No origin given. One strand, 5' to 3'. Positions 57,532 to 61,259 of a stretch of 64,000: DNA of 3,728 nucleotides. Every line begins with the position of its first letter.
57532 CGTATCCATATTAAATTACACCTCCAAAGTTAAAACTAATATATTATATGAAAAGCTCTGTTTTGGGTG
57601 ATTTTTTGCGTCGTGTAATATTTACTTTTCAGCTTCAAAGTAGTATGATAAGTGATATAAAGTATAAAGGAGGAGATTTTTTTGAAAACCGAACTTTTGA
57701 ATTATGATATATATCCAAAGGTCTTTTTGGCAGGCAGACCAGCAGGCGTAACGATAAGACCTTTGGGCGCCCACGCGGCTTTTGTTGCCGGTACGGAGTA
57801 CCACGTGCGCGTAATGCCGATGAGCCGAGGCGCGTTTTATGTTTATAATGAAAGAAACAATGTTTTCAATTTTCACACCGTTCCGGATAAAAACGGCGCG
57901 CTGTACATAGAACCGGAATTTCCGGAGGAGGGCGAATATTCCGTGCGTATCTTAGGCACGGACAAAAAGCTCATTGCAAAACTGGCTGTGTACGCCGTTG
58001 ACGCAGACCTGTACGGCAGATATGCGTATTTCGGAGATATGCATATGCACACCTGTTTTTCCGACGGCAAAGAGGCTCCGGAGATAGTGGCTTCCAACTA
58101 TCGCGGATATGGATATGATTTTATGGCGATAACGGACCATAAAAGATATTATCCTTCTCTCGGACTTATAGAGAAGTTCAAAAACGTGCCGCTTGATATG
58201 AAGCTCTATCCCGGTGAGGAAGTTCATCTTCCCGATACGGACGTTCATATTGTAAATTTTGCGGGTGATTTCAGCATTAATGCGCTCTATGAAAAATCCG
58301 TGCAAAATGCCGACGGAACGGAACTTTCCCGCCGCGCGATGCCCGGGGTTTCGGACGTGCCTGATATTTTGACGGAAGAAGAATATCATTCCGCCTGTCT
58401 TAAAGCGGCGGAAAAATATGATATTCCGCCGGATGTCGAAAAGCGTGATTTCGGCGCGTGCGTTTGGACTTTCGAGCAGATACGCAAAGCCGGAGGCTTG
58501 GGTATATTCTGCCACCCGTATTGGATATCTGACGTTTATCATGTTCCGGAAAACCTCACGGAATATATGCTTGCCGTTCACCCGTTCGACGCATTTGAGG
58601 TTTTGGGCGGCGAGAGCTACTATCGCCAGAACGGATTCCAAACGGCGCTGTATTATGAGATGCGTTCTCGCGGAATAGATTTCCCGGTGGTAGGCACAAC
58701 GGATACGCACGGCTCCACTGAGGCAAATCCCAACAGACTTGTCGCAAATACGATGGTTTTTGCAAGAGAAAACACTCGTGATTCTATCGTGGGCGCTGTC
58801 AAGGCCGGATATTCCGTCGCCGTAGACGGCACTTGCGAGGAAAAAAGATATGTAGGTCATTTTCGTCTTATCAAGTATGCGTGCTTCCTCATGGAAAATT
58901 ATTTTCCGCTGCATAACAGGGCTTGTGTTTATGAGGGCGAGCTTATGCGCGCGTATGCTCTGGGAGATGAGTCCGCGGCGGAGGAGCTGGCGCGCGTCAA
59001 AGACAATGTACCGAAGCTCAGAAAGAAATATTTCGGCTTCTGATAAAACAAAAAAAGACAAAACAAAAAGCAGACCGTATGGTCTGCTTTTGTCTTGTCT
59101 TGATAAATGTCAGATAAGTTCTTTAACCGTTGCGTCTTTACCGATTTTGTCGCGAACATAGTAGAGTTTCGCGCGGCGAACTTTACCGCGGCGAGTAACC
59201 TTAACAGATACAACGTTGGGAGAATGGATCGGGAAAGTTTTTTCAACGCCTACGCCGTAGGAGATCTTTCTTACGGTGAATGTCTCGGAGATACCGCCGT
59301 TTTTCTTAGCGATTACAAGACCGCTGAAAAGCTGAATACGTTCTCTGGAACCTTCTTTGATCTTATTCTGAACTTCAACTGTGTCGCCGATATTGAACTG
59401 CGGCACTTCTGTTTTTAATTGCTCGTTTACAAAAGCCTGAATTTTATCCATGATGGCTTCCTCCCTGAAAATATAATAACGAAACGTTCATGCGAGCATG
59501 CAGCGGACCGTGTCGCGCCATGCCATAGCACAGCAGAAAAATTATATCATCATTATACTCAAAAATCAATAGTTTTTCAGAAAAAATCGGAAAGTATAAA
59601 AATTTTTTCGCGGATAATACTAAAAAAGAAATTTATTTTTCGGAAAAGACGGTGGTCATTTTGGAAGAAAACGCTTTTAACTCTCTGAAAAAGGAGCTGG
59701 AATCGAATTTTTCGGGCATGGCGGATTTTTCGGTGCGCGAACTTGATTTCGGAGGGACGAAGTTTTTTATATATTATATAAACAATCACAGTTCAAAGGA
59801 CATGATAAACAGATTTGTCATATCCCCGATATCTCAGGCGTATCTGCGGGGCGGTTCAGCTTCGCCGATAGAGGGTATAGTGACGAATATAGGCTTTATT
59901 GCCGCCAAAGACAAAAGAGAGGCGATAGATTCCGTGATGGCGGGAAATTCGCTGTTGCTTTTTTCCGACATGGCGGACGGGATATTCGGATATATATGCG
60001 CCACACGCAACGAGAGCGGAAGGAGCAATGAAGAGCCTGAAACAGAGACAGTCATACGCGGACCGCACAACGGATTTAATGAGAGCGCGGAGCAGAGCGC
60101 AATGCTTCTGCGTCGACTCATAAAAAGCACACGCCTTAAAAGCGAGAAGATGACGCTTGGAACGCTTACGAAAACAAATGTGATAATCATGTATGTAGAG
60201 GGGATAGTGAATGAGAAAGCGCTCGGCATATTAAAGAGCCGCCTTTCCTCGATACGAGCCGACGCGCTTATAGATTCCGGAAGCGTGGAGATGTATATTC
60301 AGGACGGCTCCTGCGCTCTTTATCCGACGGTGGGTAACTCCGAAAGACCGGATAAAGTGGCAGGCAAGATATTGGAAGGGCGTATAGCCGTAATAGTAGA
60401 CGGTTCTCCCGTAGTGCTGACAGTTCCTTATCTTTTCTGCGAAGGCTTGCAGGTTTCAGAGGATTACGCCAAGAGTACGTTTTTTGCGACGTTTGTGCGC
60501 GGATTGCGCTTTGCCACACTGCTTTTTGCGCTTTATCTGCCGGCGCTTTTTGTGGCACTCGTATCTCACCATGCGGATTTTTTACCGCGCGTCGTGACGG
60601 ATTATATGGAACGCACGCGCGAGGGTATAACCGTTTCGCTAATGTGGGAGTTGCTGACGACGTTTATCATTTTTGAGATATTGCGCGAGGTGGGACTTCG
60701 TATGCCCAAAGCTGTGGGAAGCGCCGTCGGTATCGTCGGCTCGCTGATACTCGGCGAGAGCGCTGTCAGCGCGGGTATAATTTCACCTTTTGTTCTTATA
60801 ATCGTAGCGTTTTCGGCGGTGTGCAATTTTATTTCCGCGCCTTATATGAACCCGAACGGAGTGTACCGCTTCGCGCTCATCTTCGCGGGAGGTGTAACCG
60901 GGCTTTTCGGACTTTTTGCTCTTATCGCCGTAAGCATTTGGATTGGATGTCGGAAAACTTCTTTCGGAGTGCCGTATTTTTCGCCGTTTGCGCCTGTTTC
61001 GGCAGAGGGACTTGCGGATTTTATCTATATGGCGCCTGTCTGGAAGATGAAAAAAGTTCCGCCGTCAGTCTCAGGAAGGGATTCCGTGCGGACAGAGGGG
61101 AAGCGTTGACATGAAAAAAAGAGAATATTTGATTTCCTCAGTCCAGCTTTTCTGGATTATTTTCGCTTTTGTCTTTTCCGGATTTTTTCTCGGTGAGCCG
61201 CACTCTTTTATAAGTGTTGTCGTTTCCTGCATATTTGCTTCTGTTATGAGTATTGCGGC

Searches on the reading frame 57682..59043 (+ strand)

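Call 56: search_protein_families(library=ncbifam, proteins=[window:57682-59043:+], max_evalue=1e-10)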
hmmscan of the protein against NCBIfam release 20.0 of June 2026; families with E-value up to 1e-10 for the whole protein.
window:57682-59043:+ (453 aa): 1 family
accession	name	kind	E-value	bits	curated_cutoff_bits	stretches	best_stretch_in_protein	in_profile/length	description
NF038032.1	CehA_McbA_metalo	domain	3.2e-19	69.5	80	0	236-383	73-218/315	CehA/McbA family metallohydrolase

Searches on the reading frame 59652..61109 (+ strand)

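Call 56: search_protein_families(library=ncbifam, proteins=[window:59652-61109:+], max_evalue=1e-10)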
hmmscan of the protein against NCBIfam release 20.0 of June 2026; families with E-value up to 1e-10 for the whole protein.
window:59652-61109:+ (485 aa): 1 family
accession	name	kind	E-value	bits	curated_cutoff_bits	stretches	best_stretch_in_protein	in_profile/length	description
NF052514.1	SpGerGerXA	equivalog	4.2e-68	230.1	850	1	88-481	86-478/479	spore germination protein GerXA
